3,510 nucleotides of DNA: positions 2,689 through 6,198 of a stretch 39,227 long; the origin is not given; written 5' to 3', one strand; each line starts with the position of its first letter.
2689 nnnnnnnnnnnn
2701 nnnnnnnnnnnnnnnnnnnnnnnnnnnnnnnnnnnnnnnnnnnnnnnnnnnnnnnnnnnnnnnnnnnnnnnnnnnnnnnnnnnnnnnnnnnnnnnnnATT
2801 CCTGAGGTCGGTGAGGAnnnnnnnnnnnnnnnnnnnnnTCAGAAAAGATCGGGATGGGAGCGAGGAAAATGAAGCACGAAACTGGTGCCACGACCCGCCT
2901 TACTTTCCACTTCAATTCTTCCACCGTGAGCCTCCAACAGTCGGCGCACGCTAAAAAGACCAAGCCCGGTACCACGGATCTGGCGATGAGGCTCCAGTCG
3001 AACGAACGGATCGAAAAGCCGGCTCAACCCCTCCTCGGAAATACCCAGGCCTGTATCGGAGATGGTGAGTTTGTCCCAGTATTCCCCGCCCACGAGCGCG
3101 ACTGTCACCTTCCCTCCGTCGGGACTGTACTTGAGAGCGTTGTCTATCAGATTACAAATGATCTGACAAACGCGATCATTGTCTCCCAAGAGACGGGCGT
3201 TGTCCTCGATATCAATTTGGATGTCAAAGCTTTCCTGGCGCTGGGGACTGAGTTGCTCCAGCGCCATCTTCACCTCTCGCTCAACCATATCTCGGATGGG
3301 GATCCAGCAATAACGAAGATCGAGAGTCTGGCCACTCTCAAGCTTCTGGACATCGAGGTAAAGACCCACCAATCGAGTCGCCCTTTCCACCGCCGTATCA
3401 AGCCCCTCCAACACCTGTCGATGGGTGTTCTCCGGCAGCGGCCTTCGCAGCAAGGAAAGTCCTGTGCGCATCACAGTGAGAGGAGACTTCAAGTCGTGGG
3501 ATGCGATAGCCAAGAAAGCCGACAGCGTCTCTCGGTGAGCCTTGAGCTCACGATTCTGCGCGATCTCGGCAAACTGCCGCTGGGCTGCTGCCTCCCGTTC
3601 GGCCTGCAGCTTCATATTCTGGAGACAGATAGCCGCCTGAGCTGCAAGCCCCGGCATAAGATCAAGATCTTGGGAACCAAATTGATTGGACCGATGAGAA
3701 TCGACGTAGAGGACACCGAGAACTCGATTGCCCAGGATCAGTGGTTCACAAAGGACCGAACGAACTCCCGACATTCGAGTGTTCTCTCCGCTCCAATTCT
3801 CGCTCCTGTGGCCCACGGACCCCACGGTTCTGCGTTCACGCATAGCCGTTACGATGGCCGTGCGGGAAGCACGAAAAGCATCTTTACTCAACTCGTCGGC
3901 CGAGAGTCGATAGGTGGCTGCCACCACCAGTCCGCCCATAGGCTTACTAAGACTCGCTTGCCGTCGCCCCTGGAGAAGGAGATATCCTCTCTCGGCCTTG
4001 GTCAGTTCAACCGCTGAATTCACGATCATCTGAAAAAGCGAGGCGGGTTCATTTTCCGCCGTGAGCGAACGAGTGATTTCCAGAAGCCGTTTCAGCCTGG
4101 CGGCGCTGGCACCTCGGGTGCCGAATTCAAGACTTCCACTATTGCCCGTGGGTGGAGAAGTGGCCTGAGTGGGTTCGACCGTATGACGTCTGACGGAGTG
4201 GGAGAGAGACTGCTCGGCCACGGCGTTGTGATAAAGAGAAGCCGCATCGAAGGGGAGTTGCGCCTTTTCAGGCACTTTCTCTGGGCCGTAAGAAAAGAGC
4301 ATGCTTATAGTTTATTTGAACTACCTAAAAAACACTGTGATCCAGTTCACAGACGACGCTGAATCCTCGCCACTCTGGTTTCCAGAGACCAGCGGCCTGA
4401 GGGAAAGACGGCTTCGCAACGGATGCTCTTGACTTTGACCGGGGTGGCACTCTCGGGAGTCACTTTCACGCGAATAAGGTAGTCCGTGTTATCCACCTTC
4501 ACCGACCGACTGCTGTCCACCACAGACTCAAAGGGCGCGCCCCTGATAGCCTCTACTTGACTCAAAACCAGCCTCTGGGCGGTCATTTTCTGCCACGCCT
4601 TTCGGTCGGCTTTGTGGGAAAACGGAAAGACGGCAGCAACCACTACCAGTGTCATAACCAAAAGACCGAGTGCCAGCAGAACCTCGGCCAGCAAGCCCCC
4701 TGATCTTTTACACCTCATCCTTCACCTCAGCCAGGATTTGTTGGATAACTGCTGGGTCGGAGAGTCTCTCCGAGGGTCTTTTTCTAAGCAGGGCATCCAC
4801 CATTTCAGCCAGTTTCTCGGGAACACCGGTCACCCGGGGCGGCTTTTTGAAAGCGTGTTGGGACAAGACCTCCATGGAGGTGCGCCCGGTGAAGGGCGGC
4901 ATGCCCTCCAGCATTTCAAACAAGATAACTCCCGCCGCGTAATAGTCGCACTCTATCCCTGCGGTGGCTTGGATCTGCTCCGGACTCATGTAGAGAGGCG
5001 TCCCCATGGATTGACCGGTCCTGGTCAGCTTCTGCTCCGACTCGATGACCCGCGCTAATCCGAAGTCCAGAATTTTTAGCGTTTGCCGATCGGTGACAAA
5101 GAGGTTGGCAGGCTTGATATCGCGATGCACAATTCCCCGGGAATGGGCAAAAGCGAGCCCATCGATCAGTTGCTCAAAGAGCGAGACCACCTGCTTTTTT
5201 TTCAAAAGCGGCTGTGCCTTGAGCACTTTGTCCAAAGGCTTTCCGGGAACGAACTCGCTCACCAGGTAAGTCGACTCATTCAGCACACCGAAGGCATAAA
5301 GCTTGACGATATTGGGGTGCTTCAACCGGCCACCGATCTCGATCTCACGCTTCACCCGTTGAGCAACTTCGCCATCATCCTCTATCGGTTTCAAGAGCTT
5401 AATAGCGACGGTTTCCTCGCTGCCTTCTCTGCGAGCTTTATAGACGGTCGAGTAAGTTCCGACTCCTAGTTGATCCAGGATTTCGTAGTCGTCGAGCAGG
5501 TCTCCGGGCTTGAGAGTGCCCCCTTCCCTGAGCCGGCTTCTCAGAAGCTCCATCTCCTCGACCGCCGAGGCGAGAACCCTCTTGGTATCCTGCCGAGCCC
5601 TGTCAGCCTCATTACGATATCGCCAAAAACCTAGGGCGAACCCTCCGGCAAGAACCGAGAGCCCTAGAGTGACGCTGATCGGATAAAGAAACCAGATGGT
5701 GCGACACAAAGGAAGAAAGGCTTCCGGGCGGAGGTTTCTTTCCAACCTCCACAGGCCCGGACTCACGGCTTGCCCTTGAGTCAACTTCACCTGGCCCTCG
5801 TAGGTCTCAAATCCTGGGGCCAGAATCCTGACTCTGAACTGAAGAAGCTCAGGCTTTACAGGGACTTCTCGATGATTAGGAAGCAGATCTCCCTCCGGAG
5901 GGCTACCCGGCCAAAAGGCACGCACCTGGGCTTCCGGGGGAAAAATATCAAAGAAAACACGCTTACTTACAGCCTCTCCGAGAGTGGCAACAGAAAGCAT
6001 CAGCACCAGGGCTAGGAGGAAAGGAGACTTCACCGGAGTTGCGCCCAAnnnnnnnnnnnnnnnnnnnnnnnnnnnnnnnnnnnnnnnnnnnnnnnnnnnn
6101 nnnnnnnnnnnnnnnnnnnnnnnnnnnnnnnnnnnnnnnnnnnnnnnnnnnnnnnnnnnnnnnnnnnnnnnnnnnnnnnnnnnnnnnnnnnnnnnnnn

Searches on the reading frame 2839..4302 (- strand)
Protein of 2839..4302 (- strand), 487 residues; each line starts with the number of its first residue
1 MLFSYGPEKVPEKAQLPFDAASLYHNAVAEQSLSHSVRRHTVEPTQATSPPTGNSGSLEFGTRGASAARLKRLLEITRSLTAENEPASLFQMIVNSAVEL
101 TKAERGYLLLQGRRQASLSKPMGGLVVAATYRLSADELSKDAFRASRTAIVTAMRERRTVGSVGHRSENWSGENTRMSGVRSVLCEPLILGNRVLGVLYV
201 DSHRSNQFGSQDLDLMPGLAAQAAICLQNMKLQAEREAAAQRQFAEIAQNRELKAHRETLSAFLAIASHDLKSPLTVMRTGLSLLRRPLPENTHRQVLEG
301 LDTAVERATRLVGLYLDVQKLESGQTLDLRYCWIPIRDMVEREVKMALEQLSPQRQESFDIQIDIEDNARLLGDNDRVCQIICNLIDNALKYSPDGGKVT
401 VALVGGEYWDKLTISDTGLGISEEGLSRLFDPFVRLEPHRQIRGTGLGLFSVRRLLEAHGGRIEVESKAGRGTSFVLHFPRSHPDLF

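Call 3: search_protein_families(library=pfam, proteins=[window:2839-4302:-], max_evalue=0.01)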
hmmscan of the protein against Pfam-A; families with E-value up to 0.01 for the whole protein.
window:2839-4302:- (487 aa): 5 families
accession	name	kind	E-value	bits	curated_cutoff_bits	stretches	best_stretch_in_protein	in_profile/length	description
PF02518.31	HATPase_c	-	4.9e-28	98.2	26.4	1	373-481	1-109/111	Histidine kinase-, DNA gyrase B-, and HSP90-like ATPase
PF01590.32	GAF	-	6e-14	53.2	22.4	1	87-227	3-133/133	GAF domain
PF13185.12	GAF_2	-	6.8e-14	52.7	28.6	1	85-228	3-136/136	GAF domain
PF00512.31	HisKA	-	8.3e-12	45.4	26.9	1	260-324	2-66/66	His Kinase A (phospho-acceptor) domain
PF13492.12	GAF_3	-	3.1e-11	44.2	27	1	86-229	2-129/129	GAF domain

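Call 4: search_protein_families(library=ncbifam, proteins=[window:2839-4302:-], max_evalue=0.01)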
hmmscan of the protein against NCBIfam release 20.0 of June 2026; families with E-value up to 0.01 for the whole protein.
window:2839-4302:- (487 aa): 82 families (the best 25 are shown)
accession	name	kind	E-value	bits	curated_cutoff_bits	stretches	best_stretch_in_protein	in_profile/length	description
NF046044.1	PnpS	equivalog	1.2e-41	143.1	400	1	245-480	158-390/390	two-component system histidine kinase PnpS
TIGR02966.1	phoR_proteo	equivalog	1.5e-41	142.5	334.2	1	213-479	73-333/333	phosphate regulon sensor histidine kinase PhoR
NF033092.0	HK_WalK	equivalog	1.1e-35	123.3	725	1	261-480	373-593/594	cell wall metabolism sensor histidine kinase WalK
NF041880.1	EPS_EpsF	equivalog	1.1e-33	116.5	900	1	252-477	266-487/492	response regulator EpsF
NF006800.0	PRK09303.1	equivalog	7e-33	114.1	342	1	248-480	138-376/383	histidine kinase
TIGR02956.1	TMAO_torS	equivalog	1.8e-32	112.4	676.5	1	229-480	440-681/967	TMAO reductase system sensor histidine kinase/response regulator TorS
NF008312.0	PRK11100.1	equivalog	3.5e-32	111.8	356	1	255-482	251-475/477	two-component system sensor histidine kinase CreC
NF041735.1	hist_kin_RppB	equivalog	4.2e-32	111.5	400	1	261-480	217-438/438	two-component system sensor histidine kinase RppB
NF012163.2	BaeS_SmeS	equivalog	2.3e-31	109.2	500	1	242-480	224-457/457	sensor histidine kinase efflux regulator BaeS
NF041947.1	LuxQ_Vibrio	equivalog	1.5e-30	105.8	1200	1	240-480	454-695/843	quorum-sensing autoinducer 2 sensor kinase/phosphatase LuxQ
NF047874.1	MASE3_PAS_HK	subfamily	1.2e-29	103.6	560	1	240-481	377-625/655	MASE3 domain-containing sensor histidine kinase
NF008235.0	PRK11006.1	equivalog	1.2e-29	103.4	390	1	246-481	193-423/431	phosphate regulon sensor histidine kinase PhoR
TIGR01386.1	cztS_silS_copS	subfamily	4.8e-29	101.6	292.55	1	259-480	240-457/457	heavy metal sensor histidine kinase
TIGR02916.1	PEP_his_kin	equivalog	6.7e-28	97.6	300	1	74-480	308-679/679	XrtA/PEP-CTERM system histidine kinase PrsK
NF038297.2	hybrid_HK_HrmK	equivalog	1e-27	97.1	725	1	214-482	188-458/607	hybrid histidine kinase/response regulator HrmK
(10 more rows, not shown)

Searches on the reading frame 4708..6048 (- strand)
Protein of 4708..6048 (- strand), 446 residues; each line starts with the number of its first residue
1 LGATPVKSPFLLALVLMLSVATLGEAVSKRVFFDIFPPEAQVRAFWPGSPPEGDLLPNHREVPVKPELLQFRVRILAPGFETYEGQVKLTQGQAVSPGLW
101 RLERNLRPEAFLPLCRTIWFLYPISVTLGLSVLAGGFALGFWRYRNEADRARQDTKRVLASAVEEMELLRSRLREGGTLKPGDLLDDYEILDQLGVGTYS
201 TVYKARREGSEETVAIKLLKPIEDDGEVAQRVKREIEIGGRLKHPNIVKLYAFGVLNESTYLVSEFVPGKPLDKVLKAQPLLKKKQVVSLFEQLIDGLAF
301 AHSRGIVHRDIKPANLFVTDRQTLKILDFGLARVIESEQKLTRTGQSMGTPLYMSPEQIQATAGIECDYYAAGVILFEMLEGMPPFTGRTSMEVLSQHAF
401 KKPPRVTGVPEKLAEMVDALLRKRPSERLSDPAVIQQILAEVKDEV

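Call 3: search_protein_families(library=pfam, proteins=[window:4708-6048:-], max_evalue=0.01)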
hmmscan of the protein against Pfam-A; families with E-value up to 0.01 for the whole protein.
window:4708-6048:- (446 aa): 5 families
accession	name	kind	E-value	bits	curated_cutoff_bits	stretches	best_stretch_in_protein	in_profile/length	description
PF00069.31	Pkinase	-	2e-59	201.6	31.7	1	188-437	1-256/263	Protein kinase domain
PF07714.23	PK_Tyr_Ser-Thr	-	6.9e-39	134.1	23.1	1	190-432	3-252/258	Protein tyrosine and serine/threonine kinase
PF03109.22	ABC1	-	1.1e-11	44.8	22.9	1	256-340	139-222/244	ABC1 atypical kinase-like domain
PF01636.29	APH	-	0.00021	21.6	23.2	1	289-334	152-199/239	Phosphotransferase enzyme family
PF17667.7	Pkinase_fungal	-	0.0021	17.3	24.1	1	281-360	279-366/387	Fungal protein kinase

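Call 4: search_protein_families(library=ncbifam, proteins=[window:4708-6048:-], max_evalue=0.01)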
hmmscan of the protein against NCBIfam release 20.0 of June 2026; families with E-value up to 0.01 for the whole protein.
window:4708-6048:- (446 aa): 20 families
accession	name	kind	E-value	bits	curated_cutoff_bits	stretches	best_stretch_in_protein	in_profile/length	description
NF033483.0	PknB_PASTA_kin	equivalog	8.4e-68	229.8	450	1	186-437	7-263/563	Stk1 family PASTA domain-containing Ser/Thr kinase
NF047741.1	antiphage_MADS6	equivalog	2e-47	162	460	2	285-440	299-458/612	methylation-associated defense system protein kinase MAD6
TIGR03903.1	TOMM_kin_cyc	equivalog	8.1e-44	149.8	705.75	1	212-433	4-239/1267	TOMM system kinase/cyclase fusion protein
NF052427.1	StpK7MSMEG_1200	equivalog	2.8e-39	135.1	900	1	187-429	8-255/601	serine/threonine protein kinase StpK7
NF038150.1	lanthi_synth_IV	equivalog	2.1e-27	95.8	650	1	194-442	197-456/851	class IV lanthionine synthetase LanL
NF009651.0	PRK13184.1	equivalog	8.6e-27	93.5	839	1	186-431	2-279/932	serine/threonine-protein kinase PknD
NF053615.1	SerThrKinAfsKStmc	equivalog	4.8e-24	85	1300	1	187-440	14-265/809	protein serine/threonine kinase AfsK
NF033442.0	BREX_PglW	equivalog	4.1e-23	81.1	990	2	180-385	505-709/1391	BREX system serine/threonine kinase PglW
NF038151.1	lanthi_synth_III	equivalog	8.8e-18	64.1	575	1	185-426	220-468/833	class III lanthionine synthetase LanKC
NF043056.1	T4SS_LegK1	equivalog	2.7e-11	42.7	550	1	252-378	146-282/516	Dot/Icm T4SS effector kinase LegK1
TIGR03724.2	arch_bud32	equivalog_domain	2.9e-08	33.4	125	1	229-338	37-137/193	KEOPS complex kinase/ATPase Bud32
NF058632.1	SerThrKinPrkT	equivalog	2.8e-07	29.9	280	1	186-330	21-163/322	serine/threonine protein kinase PrkT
NF011463.0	PRK14879.1-4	equivalog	7.4e-07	28.8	188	1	192-338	21-166/237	Kae1-associated kinase Bud32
NF007174.0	PRK09605.1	equivalog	1.3e-05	23.9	447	1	229-336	380-477/535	bifunctional N(6)-L-threonylcarbamoyladenine synthase/serine/threonine protein kinase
NF011464.0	PRK14879.1-7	equivalog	1.8e-05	24.6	246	1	230-334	51-151/221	Kae1-associated kinase Bud32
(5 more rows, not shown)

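Call 63: search_protein_families(library=padloc, proteins=[window:4708-6048:-], max_evalue=0.001)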
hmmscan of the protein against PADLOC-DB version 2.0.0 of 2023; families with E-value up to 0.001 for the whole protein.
window:4708-6048:- (446 aa): 35 families (the best 25 are shown)
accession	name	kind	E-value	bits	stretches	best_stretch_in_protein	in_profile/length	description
PDLC04138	mad6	-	7.3e-76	254.4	1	154-442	19-310/659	mads_6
PDLC04042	PD-T4-6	-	5.6e-73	244.1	1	186-443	9-273/292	-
PDLC04053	PD-T4-6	-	7.4e-70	233.9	1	185-435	8-264/311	-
PDLC04061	PD-T4-6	-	1.3e-65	220.9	1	185-431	15-272/510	-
PDLC04054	PD-T4-6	-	2.8e-63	212.4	1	179-431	3-262/347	-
PDLC04047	PD-T4-6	-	3.6e-63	211.6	1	184-432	8-262/327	-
PDLC04060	PD-T4-6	-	4.5e-63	211.8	1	184-444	6-271/486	-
PDLC04057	PD-T4-6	-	4.8e-60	201.8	1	187-430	9-258/443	-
PDLC04039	PD-T4-6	-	4e-57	192.2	1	181-431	9-264/458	-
PDLC04043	PD-T4-6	-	4.7e-57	192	1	183-431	12-266/452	-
PDLC04048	PD-T4-6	-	6.1e-51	171.9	1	186-409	10-235/354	-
PDLC04052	PD-T4-6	-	4.5e-50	169.3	1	181-423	4-253/496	-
PDLC04041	PD-T4-6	-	5.8e-50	168.8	1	177-430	19-281/443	-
PDLC01088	C3a189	-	3.7e-46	156.1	1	194-431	5-250/840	kinase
PDLC04064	PD-T4-6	-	4.1e-44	149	1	187-437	21-275/369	-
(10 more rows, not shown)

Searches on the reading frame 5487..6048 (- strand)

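Call 31: search_protein_families(library=pfam, proteins=[window:5487-6048:-], max_evalue=1)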
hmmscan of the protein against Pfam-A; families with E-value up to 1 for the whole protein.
window:5487-6048:- (187 aa): 1 family
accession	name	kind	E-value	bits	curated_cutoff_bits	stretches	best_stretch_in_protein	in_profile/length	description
PF08308.17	PEGA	-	0.012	16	20.8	1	71-96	37-62/71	PEGA domain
